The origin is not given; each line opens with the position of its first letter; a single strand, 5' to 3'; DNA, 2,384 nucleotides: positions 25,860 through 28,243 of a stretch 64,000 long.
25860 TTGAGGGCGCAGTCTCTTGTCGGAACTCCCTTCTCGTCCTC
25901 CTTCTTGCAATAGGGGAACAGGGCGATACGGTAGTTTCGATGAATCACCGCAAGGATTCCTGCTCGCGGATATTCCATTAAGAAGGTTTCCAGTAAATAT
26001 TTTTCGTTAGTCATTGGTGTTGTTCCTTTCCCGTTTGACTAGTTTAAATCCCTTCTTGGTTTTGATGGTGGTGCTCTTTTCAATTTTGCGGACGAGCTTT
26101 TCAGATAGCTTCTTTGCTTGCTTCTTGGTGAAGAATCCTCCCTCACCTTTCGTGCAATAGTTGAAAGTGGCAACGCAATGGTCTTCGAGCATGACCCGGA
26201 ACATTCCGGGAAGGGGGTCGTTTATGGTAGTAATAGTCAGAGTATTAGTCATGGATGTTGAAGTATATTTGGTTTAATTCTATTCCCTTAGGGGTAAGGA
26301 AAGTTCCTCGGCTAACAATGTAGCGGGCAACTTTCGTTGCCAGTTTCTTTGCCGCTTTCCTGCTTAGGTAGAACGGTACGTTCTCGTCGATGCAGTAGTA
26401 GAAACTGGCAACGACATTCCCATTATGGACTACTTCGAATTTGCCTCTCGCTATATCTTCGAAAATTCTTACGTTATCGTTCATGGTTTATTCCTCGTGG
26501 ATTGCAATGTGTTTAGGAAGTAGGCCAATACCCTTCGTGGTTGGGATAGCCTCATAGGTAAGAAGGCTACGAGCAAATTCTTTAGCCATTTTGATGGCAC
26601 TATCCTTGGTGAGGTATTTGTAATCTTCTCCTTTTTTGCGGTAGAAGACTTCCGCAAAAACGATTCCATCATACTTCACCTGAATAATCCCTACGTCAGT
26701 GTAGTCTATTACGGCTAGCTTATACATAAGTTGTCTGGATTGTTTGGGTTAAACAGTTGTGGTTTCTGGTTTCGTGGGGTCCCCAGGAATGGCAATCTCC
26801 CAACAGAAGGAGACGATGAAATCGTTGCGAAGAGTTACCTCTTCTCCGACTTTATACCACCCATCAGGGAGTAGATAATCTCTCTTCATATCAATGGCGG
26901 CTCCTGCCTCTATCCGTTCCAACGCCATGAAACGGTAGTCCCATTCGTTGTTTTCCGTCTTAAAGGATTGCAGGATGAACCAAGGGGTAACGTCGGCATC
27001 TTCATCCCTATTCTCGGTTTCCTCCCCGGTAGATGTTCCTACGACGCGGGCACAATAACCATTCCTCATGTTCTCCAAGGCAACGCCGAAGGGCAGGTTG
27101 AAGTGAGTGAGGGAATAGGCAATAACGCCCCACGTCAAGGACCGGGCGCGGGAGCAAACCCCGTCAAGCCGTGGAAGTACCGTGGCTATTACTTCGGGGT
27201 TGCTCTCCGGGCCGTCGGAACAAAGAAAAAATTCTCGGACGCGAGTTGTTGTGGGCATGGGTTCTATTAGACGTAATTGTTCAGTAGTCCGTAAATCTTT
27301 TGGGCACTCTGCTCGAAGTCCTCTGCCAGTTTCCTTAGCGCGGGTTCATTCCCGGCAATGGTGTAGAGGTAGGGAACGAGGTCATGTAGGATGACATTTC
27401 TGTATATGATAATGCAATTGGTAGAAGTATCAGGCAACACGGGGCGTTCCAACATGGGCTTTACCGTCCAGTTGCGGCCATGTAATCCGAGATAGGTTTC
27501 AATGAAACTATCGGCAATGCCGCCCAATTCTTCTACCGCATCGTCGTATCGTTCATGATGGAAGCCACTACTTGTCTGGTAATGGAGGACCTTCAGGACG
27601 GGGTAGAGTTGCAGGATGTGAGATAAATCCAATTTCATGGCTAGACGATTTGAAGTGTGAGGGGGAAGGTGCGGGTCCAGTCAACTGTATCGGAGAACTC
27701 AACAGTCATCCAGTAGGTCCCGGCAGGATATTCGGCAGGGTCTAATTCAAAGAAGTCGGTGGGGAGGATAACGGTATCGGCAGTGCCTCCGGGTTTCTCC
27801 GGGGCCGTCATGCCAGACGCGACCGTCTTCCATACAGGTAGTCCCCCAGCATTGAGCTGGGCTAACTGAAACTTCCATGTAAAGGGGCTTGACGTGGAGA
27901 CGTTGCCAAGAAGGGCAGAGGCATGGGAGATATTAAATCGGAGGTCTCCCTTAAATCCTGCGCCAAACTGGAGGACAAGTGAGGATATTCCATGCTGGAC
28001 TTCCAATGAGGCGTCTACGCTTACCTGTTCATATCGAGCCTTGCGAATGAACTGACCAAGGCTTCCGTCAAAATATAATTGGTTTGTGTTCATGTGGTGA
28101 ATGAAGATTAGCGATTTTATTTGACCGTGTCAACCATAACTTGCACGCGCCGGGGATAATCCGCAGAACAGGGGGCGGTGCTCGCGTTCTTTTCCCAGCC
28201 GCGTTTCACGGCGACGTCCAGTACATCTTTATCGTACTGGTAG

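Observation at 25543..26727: Translationally coupled tandem array of five diversified about 80-aa paralogs in an accessory island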

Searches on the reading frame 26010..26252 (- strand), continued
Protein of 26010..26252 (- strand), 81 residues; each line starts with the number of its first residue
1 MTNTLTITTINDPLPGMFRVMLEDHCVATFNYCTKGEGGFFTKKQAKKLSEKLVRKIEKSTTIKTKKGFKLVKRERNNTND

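Call 48: search_protein_families(library=pfam, alignment_id=A3, max_evalue=10)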
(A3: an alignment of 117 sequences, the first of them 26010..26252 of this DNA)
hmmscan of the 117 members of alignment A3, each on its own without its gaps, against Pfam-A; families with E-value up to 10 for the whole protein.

A. member 1, window:26010-26252:- (81 aa): 0 families

B. families by the number of members that match (of 117 scanned): 32 families (the first 25 are shown)
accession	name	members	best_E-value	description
PF14657.12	Arm-DNA-bind_4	43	0.013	Arm DNA-binding domain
PF23298.1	FZ_RECK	11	0.0044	RECK, frizzled-like domain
PF13341.12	RAG2_PHD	11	0.046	RAG2 PHD domain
PF08087.16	Toxin_18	8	0.079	Conotoxin O-superfamily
PF16033.10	DUF4789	7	0.014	Domain of unknown function (DUF4789)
PF13056.11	DUF3918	4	0.019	Protein of unknown function (DUF3918)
PF02901.20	PFL-like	4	0.049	Pyruvate formate lyase-like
PF07807.16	RED_C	3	0.011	RED-like protein C-terminal region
PF22198.1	GKRP_SIS_2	3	0.098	Glucokinase regulatory protein, second SIS domain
PF25614.1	PhiKZ_VTX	2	0.028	Bacteriophage PhiKZ vertex-binding protein gp28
PF18531.7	Polo_box_2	2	0.042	Polo box domain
PF08148.17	DSHCT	2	0.051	DSHCT (NUC185) domain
PF07037.17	YfeC-like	2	0.087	Transcription regulator YfeC-like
PF22531.2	DUF7002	2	0.19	Family of unknown function (DUF7002)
PF04981.18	NMD3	1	0.018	NMD3 family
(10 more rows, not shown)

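Call 49: search_protein_families(library=pfam, proteins=[P0010, P0012, P0020, P0032, P0082, P0102, P0108, P0061, P0016, P0113], max_evalue=10)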
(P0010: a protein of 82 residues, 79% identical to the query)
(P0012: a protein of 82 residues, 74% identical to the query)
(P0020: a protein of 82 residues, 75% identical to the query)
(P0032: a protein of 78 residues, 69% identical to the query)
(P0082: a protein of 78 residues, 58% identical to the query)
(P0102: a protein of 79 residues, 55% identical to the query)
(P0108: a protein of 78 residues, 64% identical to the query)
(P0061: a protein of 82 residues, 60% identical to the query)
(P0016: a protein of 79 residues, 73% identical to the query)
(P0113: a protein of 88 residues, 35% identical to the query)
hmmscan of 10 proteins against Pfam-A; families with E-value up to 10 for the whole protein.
P0010 (82 aa): 1 family
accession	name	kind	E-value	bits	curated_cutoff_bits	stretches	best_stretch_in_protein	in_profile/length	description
PF13341.12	RAG2_PHD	-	0.12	12.9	27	1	29-60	29-59/78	RAG2 PHD domain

P0012 (82 aa): 0 families

P0020 (82 aa): 0 families

P0032 (78 aa): 1 family
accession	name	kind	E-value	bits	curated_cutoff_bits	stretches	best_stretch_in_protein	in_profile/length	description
PF14657.12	Arm-DNA-bind_4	-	0.069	13.2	22.3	1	38-61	23-46/47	Arm DNA-binding domain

P0082 (78 aa): 2 families
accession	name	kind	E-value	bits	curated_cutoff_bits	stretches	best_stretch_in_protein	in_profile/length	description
PF14657.12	Arm-DNA-bind_4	-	0.085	12.9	22.3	1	38-61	23-46/47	Arm DNA-binding domain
PF08087.16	Toxin_18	-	0.27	11.7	24.3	1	24-34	19-29/31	Conotoxin O-superfamily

P0102 (79 aa): 2 families
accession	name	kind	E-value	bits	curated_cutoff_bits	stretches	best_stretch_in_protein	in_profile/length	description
PF14657.12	Arm-DNA-bind_4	-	0.056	13.5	22.3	1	38-61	23-46/47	Arm DNA-binding domain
PF08087.16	Toxin_18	-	0.13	12.8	24.3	1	24-34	19-29/31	Conotoxin O-superfamily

P0108 (78 aa): 4 families
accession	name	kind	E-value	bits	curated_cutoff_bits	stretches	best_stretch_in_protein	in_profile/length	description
PF23298.1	FZ_RECK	-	0.019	15.3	27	1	11-63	81-132/140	RECK, frizzled-like domain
PF16033.10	DUF4789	-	0.026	15.5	27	1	4-49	13-59/101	Domain of unknown function (DUF4789)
PF22198.1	GKRP_SIS_2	-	0.1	12.7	27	1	4-55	21-71/191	Glucokinase regulatory protein, second SIS domain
PF14657.12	Arm-DNA-bind_4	-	0.25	11.4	22.3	1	38-60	23-45/47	Arm DNA-binding domain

P0061 (82 aa): 1 family
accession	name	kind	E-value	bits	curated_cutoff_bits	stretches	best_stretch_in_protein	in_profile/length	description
PF14657.12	Arm-DNA-bind_4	-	0.13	12.4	22.3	1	38-61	23-46/47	Arm DNA-binding domain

P0016 (79 aa): 2 families
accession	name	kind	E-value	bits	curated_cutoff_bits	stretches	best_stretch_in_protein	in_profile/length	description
PF13056.11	DUF3918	-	0.071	13.2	21.3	1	28-56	16-42/43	Protein of unknown function (DUF3918)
PF14657.12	Arm-DNA-bind_4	-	0.1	12.6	22.3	1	38-61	23-46/47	Arm DNA-binding domain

P0113 (88 aa): 0 families
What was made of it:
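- That match is collinear with the end of the loop plus the helix (calls 48, 49).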

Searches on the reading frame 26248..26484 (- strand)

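Call 7: search_protein_families(library=phrogs, proteins=[window:26248-26484:-], max_evalue=1)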
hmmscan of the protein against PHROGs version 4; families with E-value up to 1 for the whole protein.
window:26248-26484:- (79 aa): 1 family
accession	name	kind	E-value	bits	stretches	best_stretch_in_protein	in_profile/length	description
phrog_23435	-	unknown function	0.098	14.2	1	27-52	8-32/62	-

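Call 8: search_protein_families(library=pfam, proteins=[window:26248-26484:-], max_evalue=1)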
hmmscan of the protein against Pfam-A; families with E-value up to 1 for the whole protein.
window:26248-26484:- (79 aa): 2 families
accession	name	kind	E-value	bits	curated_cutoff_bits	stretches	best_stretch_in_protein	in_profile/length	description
PF22531.2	DUF7002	-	0.19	11.7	27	1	19-51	76-108/195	Family of unknown function (DUF7002)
PF18531.7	Polo_box_2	-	0.2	12.2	31.9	0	37-62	4-29/112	Polo box domain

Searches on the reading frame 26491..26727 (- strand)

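Call 7: search_protein_families(library=phrogs, proteins=[window:26491-26727:-], max_evalue=1)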
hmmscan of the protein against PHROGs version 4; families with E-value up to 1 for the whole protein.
window:26491-26727:- (79 aa): 1 family
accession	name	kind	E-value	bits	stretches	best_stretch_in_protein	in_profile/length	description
phrog_9513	-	unknown function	0.027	14.8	1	4-55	2-53/214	-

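Call 8: search_protein_families(library=pfam, proteins=[window:26491-26727:-], max_evalue=1)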
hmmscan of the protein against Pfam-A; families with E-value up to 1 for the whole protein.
window:26491-26727:- (79 aa): 0 families

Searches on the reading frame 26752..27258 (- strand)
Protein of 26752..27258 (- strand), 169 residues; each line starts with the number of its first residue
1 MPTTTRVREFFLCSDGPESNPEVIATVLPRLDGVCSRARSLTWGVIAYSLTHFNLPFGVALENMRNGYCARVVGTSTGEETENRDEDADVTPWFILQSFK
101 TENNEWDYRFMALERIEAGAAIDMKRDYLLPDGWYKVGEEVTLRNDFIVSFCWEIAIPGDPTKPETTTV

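Call 7: search_protein_families(library=phrogs, proteins=[window:26752-27258:-], max_evalue=1)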
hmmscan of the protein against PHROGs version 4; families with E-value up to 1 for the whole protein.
window:26752-27258:- (169 aa): 0 families

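Call 8: search_protein_families(library=pfam, proteins=[window:26752-27258:-], max_evalue=1)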
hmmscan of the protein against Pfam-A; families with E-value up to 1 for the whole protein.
window:26752-27258:- (169 aa): 1 family
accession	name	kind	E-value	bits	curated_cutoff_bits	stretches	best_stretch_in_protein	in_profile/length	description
PF01222.22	ERG4_ERG24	-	0.27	10.4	27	1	112-155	333-377/432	Ergosterol biosynthesis ERG4/ERG24 family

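Call 34: find_related_loci(query=window:26752-27258:-, collection=viral_contigs, flank=6000)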
Query window:26752-27258:- (169 aa) in viral_contigs; peptide patterns used: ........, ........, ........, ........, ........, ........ (x = any residue, [..] = any of these).
38 stretches matched a pattern; 35 encode a relative of the query (tblastn E <= 1e-3); 32 distinct loci.
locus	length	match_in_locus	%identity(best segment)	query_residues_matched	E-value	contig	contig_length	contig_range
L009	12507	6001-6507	94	1-169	8e-107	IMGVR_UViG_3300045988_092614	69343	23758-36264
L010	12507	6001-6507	94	1-169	2e-106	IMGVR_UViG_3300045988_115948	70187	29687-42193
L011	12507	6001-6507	93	1-169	5e-106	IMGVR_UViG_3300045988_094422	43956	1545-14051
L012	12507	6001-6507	92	1-169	2e-105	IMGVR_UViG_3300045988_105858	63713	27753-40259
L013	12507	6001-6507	93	1-169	2e-105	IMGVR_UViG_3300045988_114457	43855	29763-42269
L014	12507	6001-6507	93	1-169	2e-105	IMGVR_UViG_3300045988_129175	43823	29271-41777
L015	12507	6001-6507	92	1-169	4e-105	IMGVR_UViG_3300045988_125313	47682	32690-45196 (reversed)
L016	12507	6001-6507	93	1-169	6e-105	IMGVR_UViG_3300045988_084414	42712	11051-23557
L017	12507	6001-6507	93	1-169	6e-105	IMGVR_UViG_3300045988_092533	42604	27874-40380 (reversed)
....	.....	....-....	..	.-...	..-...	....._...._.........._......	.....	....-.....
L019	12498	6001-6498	94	1-166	3e-104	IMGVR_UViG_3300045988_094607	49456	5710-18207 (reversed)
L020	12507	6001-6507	92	1-169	5e-104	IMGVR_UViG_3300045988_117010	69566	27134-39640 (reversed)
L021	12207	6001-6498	93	1-166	1e-103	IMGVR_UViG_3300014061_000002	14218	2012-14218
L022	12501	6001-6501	92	1-169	2e-102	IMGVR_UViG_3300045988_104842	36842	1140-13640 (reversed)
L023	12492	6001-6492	93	1-166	2e-102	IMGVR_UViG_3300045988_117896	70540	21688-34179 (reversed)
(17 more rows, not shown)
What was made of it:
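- Tried and rejected: The conserved 169-aa neighbour was used instead (call 34).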

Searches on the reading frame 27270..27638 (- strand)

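Call 7: search_protein_families(library=phrogs, proteins=[window:27270-27638:-], max_evalue=1)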
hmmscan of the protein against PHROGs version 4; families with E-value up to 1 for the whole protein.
window:27270-27638:- (123 aa): 2 families
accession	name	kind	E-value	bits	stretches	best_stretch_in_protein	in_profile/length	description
phrog_858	-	transcription regulation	1.2e-05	26.7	1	12-66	26-78/129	starvation-inducible transcriptional regulator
phrog_20470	-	unknown function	0.055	15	1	19-46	27-53/97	-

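Call 8: search_protein_families(library=pfam, proteins=[window:27270-27638:-], max_evalue=1)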
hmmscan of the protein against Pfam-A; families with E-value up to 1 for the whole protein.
window:27270-27638:- (123 aa): 1 family
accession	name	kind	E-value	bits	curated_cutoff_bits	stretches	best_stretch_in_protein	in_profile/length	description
PF19174.5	DUF5856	-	7.1e-05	24.2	34.6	1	19-58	1-40/94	Family of unknown function (DUF5856)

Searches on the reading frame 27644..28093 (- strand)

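Call 7: search_protein_families(library=phrogs, proteins=[window:27644-28093:-], max_evalue=1)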
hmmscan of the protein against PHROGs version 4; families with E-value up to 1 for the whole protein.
window:27644-28093:- (150 aa): 0 families

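Call 8: search_protein_families(library=pfam, proteins=[window:27644-28093:-], max_evalue=1)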
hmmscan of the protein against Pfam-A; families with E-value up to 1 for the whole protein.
window:27644-28093:- (150 aa): 1 family
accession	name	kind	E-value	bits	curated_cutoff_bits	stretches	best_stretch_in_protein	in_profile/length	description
PF01132.26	EFP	-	0.26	11.7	27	1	6-29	6-29/54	Elongation factor P (EF-P) OB domain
